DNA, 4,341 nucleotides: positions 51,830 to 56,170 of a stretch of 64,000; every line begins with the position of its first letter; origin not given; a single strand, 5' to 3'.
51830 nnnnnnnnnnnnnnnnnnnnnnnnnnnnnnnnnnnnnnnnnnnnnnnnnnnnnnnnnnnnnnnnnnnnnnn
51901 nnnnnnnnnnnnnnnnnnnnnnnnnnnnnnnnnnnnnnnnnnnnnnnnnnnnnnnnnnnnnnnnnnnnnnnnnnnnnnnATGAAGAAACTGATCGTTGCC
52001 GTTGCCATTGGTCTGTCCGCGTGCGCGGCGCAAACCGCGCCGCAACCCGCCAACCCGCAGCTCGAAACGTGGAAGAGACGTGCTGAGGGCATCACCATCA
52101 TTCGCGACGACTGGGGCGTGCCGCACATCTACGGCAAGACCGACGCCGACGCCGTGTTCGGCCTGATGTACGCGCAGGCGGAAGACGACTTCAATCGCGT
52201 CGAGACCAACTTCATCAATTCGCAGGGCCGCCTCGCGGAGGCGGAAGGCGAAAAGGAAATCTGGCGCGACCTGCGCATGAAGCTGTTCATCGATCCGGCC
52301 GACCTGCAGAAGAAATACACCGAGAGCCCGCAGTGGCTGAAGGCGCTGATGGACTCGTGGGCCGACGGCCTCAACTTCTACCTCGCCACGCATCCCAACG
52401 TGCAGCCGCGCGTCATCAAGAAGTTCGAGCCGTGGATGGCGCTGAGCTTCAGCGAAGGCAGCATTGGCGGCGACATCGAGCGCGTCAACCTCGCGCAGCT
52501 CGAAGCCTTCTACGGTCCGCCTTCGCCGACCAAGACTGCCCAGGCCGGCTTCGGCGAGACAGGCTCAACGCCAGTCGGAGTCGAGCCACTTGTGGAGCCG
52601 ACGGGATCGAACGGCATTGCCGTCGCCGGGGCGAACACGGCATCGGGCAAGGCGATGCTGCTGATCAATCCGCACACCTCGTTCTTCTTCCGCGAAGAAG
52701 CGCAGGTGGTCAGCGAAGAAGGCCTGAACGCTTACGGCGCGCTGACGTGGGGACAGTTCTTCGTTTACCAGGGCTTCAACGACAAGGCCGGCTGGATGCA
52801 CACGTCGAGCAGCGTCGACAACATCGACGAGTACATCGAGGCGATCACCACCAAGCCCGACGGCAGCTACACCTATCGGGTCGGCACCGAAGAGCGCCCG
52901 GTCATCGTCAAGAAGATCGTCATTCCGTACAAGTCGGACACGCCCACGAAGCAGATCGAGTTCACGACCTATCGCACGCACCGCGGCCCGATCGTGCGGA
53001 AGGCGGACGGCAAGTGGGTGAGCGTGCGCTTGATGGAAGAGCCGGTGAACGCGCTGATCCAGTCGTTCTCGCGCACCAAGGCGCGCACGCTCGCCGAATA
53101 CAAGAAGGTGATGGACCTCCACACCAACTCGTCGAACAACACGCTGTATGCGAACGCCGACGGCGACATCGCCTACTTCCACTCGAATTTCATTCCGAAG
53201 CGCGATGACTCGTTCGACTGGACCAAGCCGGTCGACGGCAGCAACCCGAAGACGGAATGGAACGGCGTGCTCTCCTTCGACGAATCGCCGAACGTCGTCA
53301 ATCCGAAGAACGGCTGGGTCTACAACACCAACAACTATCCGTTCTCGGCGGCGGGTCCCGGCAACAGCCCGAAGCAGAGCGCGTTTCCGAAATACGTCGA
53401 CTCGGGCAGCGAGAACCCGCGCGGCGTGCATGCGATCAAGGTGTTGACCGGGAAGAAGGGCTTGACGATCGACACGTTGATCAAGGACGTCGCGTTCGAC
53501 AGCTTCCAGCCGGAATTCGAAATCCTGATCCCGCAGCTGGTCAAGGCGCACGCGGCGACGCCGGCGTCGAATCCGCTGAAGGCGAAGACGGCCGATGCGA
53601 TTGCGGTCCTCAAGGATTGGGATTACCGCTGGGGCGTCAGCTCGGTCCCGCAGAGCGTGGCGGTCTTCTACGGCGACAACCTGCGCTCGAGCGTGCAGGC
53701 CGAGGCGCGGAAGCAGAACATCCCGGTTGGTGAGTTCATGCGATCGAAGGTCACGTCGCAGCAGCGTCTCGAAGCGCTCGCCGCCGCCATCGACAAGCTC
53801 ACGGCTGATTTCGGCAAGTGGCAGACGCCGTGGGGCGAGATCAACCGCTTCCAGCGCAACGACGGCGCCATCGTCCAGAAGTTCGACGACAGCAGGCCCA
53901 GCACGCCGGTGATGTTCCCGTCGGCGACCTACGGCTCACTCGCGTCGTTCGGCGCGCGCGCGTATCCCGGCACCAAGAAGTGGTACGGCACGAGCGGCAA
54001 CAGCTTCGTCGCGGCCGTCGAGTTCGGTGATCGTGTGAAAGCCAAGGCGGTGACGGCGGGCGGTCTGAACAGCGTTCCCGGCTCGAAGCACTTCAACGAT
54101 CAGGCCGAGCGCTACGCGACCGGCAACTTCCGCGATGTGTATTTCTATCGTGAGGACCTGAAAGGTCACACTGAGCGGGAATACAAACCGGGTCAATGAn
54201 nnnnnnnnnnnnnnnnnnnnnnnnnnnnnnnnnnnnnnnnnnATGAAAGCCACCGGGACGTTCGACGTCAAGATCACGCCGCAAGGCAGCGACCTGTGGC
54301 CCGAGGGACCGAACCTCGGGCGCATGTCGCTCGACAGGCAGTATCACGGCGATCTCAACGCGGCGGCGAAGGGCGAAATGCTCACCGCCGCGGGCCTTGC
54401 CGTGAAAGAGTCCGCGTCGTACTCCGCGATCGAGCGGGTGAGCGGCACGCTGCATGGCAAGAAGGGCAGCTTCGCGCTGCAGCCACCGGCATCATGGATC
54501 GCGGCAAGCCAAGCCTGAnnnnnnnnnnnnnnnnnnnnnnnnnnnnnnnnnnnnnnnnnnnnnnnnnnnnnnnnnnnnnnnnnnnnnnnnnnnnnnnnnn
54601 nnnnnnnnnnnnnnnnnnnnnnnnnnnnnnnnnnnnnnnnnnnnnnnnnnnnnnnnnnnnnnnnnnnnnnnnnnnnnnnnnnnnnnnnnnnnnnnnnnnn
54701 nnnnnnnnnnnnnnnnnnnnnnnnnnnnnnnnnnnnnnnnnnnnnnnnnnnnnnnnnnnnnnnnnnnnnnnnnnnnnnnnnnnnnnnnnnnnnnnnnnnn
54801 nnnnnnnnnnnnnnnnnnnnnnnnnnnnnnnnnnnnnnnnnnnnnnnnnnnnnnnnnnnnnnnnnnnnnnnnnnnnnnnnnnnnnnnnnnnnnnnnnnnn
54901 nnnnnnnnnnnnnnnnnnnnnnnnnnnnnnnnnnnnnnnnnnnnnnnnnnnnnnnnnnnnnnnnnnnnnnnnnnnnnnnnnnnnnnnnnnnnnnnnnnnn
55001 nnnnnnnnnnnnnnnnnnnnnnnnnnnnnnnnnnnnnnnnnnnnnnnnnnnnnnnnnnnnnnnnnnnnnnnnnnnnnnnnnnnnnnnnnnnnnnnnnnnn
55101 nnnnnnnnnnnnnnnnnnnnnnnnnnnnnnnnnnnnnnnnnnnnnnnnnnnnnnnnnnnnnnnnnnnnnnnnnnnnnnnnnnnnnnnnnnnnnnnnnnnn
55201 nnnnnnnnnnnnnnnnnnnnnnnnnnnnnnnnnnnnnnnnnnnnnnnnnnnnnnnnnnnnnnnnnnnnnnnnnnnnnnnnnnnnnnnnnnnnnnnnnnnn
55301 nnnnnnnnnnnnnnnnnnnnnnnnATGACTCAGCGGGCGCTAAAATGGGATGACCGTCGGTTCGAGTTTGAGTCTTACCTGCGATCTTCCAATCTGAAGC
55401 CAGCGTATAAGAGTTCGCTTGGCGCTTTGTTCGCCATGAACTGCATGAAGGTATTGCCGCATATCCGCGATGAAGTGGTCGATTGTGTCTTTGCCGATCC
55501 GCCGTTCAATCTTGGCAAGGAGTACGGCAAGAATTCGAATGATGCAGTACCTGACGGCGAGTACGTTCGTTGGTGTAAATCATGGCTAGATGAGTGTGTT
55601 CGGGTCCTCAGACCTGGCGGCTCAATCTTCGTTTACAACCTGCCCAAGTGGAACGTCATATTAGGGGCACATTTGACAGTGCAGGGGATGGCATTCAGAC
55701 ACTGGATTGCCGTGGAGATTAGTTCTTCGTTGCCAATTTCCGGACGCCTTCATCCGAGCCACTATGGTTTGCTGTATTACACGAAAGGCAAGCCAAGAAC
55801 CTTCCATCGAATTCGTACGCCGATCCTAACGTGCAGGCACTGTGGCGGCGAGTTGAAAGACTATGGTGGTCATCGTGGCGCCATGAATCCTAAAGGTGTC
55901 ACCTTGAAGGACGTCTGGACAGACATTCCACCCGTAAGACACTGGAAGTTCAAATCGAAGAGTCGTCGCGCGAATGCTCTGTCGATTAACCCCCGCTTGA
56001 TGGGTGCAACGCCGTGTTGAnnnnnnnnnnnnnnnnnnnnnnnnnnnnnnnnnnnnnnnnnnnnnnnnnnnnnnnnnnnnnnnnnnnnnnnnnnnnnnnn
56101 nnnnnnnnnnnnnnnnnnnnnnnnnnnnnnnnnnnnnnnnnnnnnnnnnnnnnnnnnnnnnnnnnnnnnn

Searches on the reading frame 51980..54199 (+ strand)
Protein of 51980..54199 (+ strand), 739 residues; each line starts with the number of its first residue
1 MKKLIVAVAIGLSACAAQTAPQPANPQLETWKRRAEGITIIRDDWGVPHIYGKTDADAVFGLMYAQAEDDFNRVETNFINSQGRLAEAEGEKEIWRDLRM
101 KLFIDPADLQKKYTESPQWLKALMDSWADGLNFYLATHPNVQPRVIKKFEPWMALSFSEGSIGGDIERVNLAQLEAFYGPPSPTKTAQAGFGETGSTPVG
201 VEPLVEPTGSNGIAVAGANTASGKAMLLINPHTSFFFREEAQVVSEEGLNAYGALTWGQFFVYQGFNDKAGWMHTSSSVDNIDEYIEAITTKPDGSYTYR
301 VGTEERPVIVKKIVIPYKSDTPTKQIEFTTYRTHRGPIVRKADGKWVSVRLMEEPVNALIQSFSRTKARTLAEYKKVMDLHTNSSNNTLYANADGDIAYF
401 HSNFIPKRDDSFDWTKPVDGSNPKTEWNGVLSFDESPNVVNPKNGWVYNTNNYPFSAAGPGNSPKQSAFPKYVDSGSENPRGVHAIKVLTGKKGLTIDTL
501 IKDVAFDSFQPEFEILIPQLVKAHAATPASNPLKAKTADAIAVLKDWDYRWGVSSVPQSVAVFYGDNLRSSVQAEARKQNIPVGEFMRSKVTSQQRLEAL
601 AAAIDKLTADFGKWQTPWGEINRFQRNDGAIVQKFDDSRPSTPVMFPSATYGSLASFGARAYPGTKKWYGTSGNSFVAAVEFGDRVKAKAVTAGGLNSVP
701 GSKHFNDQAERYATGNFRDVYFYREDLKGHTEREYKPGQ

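Call 89: search_protein_families(library=pfam, proteins=[window:51980-54199:+])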
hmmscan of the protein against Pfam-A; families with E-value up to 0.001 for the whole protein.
window:51980-54199:+ (739 aa): 1 family
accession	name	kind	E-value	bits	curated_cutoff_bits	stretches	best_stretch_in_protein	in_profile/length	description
PF01804.23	Penicil_amidase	-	6.2e-119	399.4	21.3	1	38-728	2-674/675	Penicillin amidase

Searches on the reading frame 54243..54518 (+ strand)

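Call 89: search_protein_families(library=pfam, proteins=[window:54243-54518:+])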
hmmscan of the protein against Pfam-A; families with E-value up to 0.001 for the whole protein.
window:54243-54518:+ (91 aa): 1 family
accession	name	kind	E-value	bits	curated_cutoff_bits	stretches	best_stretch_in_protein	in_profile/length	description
PF11528.13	DUF3224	-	1e-19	71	25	1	3-86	1-84/126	Protein of unknown function (DUF3224)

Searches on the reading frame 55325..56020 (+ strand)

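Call 89: search_protein_families(library=pfam, proteins=[window:55325-56020:+])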
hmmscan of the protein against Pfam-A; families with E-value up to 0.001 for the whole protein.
window:55325-56020:+ (231 aa): 1 family
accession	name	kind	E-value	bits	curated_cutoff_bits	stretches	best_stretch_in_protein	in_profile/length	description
PF01555.25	N6_N4_Mtase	-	2e-19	70.8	26.7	1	52-210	1-155/221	DNA methylase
